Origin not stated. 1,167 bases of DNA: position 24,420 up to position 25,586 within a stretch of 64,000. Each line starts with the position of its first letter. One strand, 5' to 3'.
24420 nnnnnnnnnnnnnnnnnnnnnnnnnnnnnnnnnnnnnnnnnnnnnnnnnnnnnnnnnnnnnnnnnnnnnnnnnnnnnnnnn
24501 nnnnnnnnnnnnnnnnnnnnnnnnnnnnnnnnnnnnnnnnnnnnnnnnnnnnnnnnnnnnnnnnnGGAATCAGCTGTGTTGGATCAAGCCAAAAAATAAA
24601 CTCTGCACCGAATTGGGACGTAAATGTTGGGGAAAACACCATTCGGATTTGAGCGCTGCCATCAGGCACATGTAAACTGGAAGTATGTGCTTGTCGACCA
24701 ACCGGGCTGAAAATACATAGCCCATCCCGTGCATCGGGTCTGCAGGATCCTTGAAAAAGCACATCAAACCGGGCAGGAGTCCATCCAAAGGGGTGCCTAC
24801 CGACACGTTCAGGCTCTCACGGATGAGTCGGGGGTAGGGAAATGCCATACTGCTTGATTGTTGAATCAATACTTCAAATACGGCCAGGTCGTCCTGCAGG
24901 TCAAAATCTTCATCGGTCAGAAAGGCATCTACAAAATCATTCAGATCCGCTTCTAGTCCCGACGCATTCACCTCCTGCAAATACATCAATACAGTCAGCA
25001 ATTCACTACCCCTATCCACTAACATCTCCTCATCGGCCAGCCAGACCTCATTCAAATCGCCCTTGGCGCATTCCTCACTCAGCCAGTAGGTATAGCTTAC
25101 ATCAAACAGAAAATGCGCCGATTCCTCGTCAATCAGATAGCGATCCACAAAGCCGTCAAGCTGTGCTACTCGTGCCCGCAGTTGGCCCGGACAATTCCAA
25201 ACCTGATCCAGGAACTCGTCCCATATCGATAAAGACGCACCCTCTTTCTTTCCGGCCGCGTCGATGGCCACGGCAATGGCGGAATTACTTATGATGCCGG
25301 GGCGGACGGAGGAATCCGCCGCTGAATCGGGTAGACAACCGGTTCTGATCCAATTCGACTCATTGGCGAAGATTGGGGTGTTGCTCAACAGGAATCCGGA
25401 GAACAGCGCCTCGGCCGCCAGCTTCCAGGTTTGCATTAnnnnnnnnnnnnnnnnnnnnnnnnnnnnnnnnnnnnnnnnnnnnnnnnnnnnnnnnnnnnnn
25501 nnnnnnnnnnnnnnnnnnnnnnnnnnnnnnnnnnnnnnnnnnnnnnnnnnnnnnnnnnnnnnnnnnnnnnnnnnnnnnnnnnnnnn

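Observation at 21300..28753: A 7.4 kb minus-strand operon that looks like a lipid-linked glycosylation module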

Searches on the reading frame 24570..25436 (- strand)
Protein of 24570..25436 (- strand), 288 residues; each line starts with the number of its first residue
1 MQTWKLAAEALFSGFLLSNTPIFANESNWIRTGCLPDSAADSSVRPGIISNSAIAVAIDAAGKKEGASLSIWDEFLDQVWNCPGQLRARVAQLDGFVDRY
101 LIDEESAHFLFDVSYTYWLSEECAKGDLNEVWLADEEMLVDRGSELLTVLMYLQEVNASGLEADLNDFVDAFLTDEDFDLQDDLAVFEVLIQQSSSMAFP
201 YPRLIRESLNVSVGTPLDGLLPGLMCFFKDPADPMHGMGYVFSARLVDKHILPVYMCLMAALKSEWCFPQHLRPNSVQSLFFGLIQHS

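Call 5: search_protein_families(library=pfam, proteins=[window:24570-25436:-], max_evalue=0.01)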
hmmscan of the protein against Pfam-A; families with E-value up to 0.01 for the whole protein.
window:24570-25436:- (288 aa): 0 families

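Call 6: search_protein_families(library=ncbifam, proteins=[window:24570-25436:-], max_evalue=0.01)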
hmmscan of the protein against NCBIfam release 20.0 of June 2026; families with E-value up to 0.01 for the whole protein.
window:24570-25436:- (288 aa): 0 families

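Call 45: search_protein_representatives(protein=window:24570-25436:-)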
Query: 288 residues. Proteins with E-value up to 0.001 (for the whole library): 86; up to 1e-10: 10; up to 1e-30: 1. The best 86 are listed.
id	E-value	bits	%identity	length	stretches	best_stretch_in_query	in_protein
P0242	6.9e-117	406.7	64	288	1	1-284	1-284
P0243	1.9e-19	86.9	33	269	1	90-272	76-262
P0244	3.1e-17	79.6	38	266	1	102-233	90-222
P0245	7.4e-16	75.1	28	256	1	64-246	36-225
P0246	1.3e-14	71.0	33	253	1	69-237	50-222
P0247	8.3e-14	68.4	29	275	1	89-251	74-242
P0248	1.5e-13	67.5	27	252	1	74-256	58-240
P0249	1.9e-12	63.9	31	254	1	108-258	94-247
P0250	9.1e-12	61.7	30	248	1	77-233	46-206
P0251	4.7e-11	59.3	30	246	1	64-241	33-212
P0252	1.6e-10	57.6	32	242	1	85-234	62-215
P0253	3.5e-10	56.5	30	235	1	120-243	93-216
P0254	1.4e-09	54.5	29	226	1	73-233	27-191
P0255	1.6e-09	54.3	25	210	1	75-233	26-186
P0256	3.5e-09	53.2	29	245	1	130-241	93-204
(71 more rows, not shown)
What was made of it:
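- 24570..25436 (-): G3: acidic all-alpha protein, 288 aa, in no Pfam or NCBIfam family. Its predicted fold resembles ADP-ribosylglycohydrolases. 86 representative relatives (call 45).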

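Call 61: predict_structure(alignment_id=A5)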
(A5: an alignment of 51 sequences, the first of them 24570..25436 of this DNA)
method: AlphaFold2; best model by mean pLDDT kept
length: 288 residues; sequences in the alignment: 51
mean_pLDDT: 86.4   pTM: 0.87
mean pLDDT of the five models: 86.4, 86.0, 84.3, 84.2, 84.0
residues with pLDDT >= 90: 190; 70-90: 41; 50-70: 46; < 50: 11
segments of 3 or more residues with pLDDT < 50: 42-51
pLDDT, mean of each block of 10 residues (from residue 1): 94 91 63 59 48 59 64 92 93 93 93 96 90 90 96 96 96 79 91 97 98 96 98 94 93 98 95 87 65
secondary structure, 60 per line:
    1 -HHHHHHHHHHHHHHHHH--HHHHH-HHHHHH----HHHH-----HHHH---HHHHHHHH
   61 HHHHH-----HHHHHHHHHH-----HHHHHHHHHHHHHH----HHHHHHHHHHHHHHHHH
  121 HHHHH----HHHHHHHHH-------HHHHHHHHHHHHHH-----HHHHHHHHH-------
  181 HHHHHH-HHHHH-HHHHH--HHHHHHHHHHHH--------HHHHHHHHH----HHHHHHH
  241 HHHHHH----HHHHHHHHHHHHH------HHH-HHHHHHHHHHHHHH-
elements in order: H2-18 H21-25 H27-32 H37-40 H46-49 H53-65 H71-80 H86-99 H104-125 H130-138 H146-159 H165-173 H181-186 H188-192 H194-198 H201-212 H221-229 H234-246 H251-263 H274-287
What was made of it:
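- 24570..25436 (-): AF2 model pLDDT 86.4, pTM 0.87 (call 61).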

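Call 68: fold_search(model_id=the predicted structure, library=pdb)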
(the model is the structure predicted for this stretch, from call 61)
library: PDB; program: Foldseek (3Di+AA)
matches with E <= 10: 41; with E <= 0.001: 0
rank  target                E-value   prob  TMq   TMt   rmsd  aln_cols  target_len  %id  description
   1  1ldf                  9.8e-01  0.07  0.14  0.15  20.2       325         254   15  CRYSTAL STRUCTURE OF THE E. COLI GLYCEROL FACILITATOR (GLPF) MUTATION W48F, F200T (released 2002-05-08)
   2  6h2f_E                1.5e+00  0.03  0.10  0.09  30.4       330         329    9  Structure of the pre-pore AhlB of the tripartite alpha-pore forming toxin, AHL, from Aeromonas hydrophila. (released 2019-07-10)
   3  8pwv_G                1.6e+00  0.08  0.20  0.20  21.7       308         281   10  PfRH5 bound to monoclonal antibody MAD8-502 (released 2024-06-05)
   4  8pwv_E                2.3e+00  0.08  0.21  0.21  21.5       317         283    9  PfRH5 bound to monoclonal antibody MAD8-502 (released 2024-06-05)
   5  4u0r_A                2.3e+00  0.06  0.18  0.18  20.7       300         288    8  Plasmodium falciparum reticulocyte-binding protein homologue 5 (PfRH5) bound to monoclonal antibody 9AD4 (released 2014-08-13)
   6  7dla                  2.3e+00  0.03  0.12  0.10  23.2       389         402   12  Crystal structure of nucleoside transporter NupG (D323A mutant) (released 2021-04-07)
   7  6zz5_BBB              2.4e+00  0.03  0.12  0.10  22.1       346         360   11  Structure of soluble SmhB of the tripartite alpha-pore forming toxin, Smh, from Serratia marcescens. (released 2021-03-31)
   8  6rcu_A                2.5e+00  0.08  0.21  0.21  22.8       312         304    9  PfRH5 bound to monoclonal antibodies R5.004 and R5.016 (released 2019-06-26)
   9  6grj_H                2.7e+00  0.02  0.12  0.11  32.1       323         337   12  Structure of the AhlB pore of the tripartite alpha-pore forming toxin, AHL, from Aeromonas hydrophila. (released 2019-07-03)
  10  7dl9_A                2.8e+00  0.02  0.12  0.10  23.0       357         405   13  Crystal structure of nucleoside transporter NupG (released 2021-04-07)
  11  8cdd_C                3.2e+00  0.03  0.11  0.12  25.3       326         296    8  PfRH5-PfCyRPA-PfRIPR complex from Plasmodium falciparum bound to antibody Cy.003 (released 2023-10-25)
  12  8wrb_R                3.3e+00  0.04  0.16  0.17  19.2       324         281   11  Lysophosphatidylserine receptor GPR34-Gi complex (released 2023-11-08)
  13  1fx8                  3.3e+00  0.03  0.13  0.14  20.4       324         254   14  CRYSTAL STRUCTURE OF THE E. COLI GLYCEROL FACILITATOR (GLPF) WITH SUBSTRATE GLYCEROL (released 2000-11-01)
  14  7tpg_B                3.4e+00  0.04  0.17  0.14  16.8       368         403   12  Single-Particle Cryo-EM Structure of the WaaL O-antigen ligase in its ligand bound state (released 2022-04-06)
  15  4u0q_A                3.6e+00  0.04  0.17  0.17  23.4       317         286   10  Plasmodium falciparum reticulocyte-binding protein homologue 5 (PfRH5) bound to basigin (released 2014-08-13)
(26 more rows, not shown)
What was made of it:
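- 24570..25436 (-): Foldseek found nothing (call 68).
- On ADP-ribosylglycohydrolase (ARH) fold, for G3: Foldseek was negative (call 68).
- Tried and rejected: Foldseek against PDB gave nothing (call 68).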

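Call 70: search_solved_structures(query=A5, max_evalue=10, show_alignments=3)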
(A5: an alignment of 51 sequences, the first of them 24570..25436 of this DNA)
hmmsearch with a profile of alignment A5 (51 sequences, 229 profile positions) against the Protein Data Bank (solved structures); distinct sequences matched with E-value up to 10: 1.
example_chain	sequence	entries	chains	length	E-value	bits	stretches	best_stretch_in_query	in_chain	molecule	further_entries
3fd2_A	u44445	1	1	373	0.36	13.6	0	19-80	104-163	Site-specific DNA endonuclease I-MsoI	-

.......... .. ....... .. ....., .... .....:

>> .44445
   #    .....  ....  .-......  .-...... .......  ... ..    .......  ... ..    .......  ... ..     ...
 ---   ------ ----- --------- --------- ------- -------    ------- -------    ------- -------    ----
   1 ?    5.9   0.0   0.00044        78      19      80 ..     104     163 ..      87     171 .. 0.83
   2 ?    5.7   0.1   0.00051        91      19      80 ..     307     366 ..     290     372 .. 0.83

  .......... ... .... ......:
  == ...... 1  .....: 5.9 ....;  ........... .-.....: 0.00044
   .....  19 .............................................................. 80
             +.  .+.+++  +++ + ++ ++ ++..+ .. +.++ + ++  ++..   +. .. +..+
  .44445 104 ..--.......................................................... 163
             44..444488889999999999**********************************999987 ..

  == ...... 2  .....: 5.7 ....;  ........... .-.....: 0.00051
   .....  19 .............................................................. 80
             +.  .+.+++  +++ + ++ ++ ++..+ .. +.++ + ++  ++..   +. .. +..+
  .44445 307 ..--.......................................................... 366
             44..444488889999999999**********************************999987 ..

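Call 71: search_protein_families(library=pfam, alignment_id=A5, max_evalue=1)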
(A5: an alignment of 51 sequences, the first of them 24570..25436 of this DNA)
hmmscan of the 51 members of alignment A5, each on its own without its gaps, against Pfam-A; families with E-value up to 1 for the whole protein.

A. member 1, window:24570-25436:- (288 aa): 0 families

B. families by the number of members that match (of 51 scanned): 41 families (the first 25 are shown)
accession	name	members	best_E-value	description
PF01099.22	Uteroglobin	3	0.071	Uteroglobin family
PF17835.6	NOG1_N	2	0.071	NOG1 N-terminal helical domain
PF13713.11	BRX_N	1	0.0033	Transcription factor BRX N-terminal domain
PF11439.13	T3SchapCesA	1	0.0041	Type III secretion system filament chaperone CesA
PF10792.14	DUF2605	1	0.0067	Protein of unknown function (DUF2605)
PF22476.1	Ago_N_3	1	0.0091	Argonaute, N-terminal domain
PF08647.16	BRE1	1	0.01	BRE1 E3 ubiquitin ligase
PF04711.18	ApoA-II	1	0.012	Apolipoprotein A-II (ApoA-II)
PF08336.16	P4Ha_N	1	0.016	Prolyl 4-Hydroxylase alpha-subunit, N-terminal region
PF22723.2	NA-iREase2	1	0.021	NACHT-associated inactive Restriction Endonuclease 2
PF25092.1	SH3_KIN17_C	1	0.023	KIN17 C-terminal SH3 domain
PF12921.12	ATP13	1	0.03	Mitochondrial ATPase expression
PF15067.11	FAM124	1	0.031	FAM124 domain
PF21450.3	RIF2_lid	1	0.033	RIF2, AAA+ lid domain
PF12703.12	ptaRNA1_toxin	1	0.034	Toxin of toxin-antitoxin type 1 system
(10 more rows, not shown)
